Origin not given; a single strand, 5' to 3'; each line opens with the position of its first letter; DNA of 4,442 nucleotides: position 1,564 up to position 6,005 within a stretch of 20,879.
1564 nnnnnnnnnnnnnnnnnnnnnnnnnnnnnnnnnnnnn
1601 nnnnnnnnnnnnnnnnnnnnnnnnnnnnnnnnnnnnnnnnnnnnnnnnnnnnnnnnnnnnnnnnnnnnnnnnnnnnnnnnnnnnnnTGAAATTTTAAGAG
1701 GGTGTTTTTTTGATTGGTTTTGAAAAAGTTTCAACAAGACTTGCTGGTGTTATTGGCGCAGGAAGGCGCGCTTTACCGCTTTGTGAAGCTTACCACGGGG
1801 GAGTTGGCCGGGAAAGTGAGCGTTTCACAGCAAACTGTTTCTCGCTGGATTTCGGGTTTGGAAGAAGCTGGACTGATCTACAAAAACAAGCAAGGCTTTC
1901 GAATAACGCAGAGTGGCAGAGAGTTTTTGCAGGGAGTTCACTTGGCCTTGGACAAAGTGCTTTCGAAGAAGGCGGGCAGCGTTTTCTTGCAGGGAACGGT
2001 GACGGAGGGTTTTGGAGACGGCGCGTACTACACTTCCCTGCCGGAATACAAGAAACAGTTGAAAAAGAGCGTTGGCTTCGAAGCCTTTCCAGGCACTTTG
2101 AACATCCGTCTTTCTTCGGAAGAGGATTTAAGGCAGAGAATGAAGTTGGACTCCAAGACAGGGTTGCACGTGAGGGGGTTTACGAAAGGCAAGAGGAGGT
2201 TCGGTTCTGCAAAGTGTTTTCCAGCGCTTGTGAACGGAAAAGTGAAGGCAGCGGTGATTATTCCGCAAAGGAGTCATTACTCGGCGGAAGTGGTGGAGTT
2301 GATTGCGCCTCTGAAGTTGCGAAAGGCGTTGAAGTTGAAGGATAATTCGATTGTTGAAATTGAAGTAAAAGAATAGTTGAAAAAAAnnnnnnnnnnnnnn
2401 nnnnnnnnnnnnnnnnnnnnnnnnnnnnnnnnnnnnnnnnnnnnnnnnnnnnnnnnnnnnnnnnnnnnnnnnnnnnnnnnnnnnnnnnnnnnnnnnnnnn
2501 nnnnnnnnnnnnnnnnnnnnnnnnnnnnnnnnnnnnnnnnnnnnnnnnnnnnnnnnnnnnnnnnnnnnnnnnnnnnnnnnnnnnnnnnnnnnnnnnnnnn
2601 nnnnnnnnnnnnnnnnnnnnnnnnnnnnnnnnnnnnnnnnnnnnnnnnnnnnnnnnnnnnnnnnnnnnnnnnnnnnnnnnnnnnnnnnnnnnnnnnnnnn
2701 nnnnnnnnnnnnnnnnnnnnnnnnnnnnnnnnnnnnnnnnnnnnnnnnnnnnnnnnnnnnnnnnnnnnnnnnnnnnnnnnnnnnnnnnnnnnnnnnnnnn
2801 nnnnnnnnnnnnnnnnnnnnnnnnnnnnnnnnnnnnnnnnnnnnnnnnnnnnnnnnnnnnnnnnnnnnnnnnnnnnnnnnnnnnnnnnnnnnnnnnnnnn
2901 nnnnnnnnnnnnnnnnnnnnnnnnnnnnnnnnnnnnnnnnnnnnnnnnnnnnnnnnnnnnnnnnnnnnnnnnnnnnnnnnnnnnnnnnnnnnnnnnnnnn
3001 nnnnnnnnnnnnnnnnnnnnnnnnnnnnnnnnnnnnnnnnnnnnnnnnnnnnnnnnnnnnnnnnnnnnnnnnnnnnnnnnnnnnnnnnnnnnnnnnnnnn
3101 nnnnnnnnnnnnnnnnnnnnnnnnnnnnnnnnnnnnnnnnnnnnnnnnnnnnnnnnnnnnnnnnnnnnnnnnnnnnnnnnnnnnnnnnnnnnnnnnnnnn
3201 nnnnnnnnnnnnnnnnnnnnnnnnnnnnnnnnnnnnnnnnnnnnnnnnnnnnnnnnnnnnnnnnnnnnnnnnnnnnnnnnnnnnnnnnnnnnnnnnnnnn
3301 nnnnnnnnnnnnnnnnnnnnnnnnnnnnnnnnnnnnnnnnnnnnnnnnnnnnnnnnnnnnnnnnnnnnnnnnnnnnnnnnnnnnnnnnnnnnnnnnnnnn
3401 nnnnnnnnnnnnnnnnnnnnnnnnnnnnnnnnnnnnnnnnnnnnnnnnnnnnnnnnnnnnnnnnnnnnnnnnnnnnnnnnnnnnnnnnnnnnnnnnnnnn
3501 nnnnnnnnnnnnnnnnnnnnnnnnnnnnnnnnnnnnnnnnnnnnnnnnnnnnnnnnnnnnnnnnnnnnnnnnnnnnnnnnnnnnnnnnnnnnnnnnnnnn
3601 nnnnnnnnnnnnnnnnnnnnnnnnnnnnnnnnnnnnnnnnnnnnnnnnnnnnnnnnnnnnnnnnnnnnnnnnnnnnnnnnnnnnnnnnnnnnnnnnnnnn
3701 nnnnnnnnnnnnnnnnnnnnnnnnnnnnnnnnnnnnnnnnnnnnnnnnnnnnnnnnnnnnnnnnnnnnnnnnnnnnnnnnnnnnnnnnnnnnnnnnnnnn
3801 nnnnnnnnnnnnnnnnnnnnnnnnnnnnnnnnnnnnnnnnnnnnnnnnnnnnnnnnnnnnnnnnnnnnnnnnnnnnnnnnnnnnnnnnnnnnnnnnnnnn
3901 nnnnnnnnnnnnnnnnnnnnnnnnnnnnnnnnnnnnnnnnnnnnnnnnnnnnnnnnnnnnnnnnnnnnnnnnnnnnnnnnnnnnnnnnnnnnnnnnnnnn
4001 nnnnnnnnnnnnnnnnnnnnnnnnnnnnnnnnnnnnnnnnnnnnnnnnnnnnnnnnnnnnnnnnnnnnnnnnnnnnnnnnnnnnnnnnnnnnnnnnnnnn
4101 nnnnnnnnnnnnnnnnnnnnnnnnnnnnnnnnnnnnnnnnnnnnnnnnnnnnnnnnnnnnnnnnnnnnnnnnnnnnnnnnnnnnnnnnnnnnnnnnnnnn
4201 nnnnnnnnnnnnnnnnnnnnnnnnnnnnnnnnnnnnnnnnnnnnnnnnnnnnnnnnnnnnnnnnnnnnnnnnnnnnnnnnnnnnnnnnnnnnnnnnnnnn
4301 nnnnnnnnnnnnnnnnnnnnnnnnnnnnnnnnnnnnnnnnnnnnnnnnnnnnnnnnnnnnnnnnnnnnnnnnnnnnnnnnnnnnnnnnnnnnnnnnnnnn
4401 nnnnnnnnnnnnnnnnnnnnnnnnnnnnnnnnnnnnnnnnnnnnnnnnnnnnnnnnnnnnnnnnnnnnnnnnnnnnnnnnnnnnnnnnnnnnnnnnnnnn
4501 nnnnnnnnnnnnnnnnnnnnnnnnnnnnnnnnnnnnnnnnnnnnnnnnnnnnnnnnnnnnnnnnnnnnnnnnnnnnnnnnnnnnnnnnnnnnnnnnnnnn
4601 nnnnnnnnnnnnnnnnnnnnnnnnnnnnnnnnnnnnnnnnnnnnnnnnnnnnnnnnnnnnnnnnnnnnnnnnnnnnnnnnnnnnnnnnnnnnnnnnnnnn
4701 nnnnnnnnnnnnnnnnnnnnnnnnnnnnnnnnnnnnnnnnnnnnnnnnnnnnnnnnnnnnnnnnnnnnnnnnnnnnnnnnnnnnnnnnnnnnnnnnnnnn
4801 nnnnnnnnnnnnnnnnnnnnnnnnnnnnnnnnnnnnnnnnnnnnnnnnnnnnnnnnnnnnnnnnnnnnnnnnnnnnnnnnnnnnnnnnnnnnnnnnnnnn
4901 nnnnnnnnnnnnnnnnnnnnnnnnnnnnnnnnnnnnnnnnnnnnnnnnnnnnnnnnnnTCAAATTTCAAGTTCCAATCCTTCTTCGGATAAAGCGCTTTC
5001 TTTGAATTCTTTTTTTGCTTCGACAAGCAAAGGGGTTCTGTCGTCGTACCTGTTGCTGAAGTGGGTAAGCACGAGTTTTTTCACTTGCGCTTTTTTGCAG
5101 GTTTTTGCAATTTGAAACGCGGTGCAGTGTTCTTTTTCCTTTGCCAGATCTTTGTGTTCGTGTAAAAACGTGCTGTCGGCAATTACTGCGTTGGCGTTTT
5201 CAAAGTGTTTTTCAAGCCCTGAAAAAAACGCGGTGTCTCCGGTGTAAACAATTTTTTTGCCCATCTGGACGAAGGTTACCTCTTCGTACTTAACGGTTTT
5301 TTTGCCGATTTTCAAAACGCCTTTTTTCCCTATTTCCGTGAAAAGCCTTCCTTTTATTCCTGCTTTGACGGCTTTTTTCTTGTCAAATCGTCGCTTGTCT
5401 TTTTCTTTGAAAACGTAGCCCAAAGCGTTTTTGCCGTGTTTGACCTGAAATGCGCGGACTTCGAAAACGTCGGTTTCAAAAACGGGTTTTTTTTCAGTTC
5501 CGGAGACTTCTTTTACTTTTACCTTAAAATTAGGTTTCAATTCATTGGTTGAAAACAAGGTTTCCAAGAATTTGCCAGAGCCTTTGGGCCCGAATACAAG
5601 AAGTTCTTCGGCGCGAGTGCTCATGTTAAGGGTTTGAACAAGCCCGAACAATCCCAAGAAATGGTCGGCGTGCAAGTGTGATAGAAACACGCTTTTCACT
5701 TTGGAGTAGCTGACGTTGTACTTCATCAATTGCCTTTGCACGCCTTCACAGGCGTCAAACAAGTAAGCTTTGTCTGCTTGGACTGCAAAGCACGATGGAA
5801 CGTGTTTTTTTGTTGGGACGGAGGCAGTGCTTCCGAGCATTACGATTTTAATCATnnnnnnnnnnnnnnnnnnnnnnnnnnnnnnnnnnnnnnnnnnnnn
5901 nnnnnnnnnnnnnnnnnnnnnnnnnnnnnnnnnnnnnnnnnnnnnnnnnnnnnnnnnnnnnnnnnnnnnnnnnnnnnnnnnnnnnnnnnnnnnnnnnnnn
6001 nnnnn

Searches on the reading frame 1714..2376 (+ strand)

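Call 51: search_protein_families(library=pfam, proteins=[window:1714-2376:+], max_evalue=0.01)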
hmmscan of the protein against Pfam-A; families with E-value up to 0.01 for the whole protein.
window:1714-2376:+ (220 aa): 17 families
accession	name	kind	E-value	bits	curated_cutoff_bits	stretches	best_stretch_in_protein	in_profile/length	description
PF01982.22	CTP-dep_RFKase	-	2.1e-39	134.7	25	1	96-218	1-121/121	Domain of unknown function DUF120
PF25213.1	HVO_A0261_N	-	8.3e-09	35.7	35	1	27-81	26-80/86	HVO_A0261 N-terminal domain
PF01047.28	MarR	-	1.4e-06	28.5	24.6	1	20-58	12-50/59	MarR family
PF13545.12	HTH_Crp_2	-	1.9e-06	28.1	27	1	11-65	7-62/70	Crp-like helix-turn-helix domain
PF14947.12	HTH_45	-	0.00025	21.4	25.5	1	34-73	28-67/77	Winged helix-turn-helix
PF12802.13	MarR_2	-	0.00027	21.5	27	1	19-57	13-52/61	MarR family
PF08279.18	HTH_11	-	0.00064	20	25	1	26-61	16-53/55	HTH domain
PF08220.18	HTH_DeoR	-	0.00066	19.8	21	1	10-64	5-53/57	DeoR-like helix-turn-helix domain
PF01022.26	HTH_5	-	0.0017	18.7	22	1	25-57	15-47/47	Bacterial regulatory protein, arsR family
PF13518.12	HTH_28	-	0.0026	18.2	25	1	28-54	15-41/52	Helix-turn-helix domain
PF13412.12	HTH_24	-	0.0042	17.1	21.9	1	25-55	17-47/48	Winged helix-turn-helix DNA-binding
PF24409.1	wHTH-PRTase_assc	-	0.0062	17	27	0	30-74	16-57/83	wHTH-PRTase associated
PF12840.13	HTH_20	-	0.0063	16.9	27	0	26-55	19-48/51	Helix-turn-helix domain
PF21715.3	CggR_N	-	0.0067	16.5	30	0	31-75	23-67/71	CggR N-terminal DNA binding domain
PF13384.12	HTH_23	-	0.0068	16.6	24.6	0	25-54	17-46/50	Homeodomain-like domain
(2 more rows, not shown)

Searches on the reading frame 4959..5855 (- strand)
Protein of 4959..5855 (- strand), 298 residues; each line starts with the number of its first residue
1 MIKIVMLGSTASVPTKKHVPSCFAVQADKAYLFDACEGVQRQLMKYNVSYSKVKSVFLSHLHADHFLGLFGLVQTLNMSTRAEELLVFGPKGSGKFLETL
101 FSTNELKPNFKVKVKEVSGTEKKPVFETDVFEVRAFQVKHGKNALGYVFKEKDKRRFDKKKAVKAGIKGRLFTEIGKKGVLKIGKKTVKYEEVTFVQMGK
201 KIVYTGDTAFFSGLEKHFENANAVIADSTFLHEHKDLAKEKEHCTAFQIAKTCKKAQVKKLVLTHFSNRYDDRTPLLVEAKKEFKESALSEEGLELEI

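Call 6: search_protein_families(library=pfam, proteins=[window:4959-5855:-], max_evalue=0.001)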
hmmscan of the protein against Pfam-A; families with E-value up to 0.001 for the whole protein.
window:4959-5855:- (298 aa): 3 families
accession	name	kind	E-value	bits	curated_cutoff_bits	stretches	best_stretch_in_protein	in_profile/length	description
PF12706.13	Lactamase_B_2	-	7.4e-20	71.8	27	2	31-155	3-136/200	Beta-lactamase superfamily domain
PF00753.33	Lactamase_B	-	3.1e-09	37.5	22.7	1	21-211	7-153/196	Metallo-beta-lactamase superfamily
PF13691.12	Lactamase_B_4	-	8.5e-08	32.2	27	1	26-64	18-59/63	tRNase Z endonuclease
